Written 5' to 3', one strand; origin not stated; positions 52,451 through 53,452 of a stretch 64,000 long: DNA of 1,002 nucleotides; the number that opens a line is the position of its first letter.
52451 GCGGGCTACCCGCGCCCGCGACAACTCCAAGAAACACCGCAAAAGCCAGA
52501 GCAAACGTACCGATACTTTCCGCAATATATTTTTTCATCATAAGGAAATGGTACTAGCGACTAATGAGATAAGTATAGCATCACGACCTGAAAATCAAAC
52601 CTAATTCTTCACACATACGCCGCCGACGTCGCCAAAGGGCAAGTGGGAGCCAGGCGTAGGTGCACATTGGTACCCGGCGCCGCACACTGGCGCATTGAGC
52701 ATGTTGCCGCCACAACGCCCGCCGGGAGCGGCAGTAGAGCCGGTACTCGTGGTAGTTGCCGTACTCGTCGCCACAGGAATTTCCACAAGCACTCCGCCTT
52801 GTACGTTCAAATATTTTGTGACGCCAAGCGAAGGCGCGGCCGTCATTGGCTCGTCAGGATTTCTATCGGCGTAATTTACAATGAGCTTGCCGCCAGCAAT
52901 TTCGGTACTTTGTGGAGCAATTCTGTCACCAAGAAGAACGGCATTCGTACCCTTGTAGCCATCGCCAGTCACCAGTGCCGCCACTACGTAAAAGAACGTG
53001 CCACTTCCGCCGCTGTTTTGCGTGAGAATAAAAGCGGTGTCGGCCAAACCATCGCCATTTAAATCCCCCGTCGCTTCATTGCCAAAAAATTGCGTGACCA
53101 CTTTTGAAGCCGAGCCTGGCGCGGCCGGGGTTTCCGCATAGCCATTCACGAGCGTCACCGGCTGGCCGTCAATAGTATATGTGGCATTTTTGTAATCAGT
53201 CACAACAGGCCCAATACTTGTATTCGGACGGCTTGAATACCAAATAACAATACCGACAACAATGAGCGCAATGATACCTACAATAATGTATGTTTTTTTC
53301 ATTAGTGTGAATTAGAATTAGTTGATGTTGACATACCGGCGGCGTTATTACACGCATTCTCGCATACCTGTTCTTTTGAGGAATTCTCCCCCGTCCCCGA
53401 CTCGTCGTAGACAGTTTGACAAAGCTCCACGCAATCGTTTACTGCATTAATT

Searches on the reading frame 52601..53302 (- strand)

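Call 6: search_protein_families(library=pfam, proteins=[window:52601-53302:-], max_evalue=0.001)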
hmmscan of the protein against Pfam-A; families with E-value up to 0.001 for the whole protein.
window:52601-53302:- (233 aa): 0 families

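Call 14: search_protein_families(library=pfam, proteins=[window:52604-53302:-], max_evalue=10)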
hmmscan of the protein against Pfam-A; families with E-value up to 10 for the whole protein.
window:52604-53302:- (233 aa): 1 family
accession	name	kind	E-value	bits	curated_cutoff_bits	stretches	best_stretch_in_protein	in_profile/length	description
PF01839.29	FG-GAP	-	0.088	13.2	22.1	1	77-88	6-17/37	FG-GAP repeat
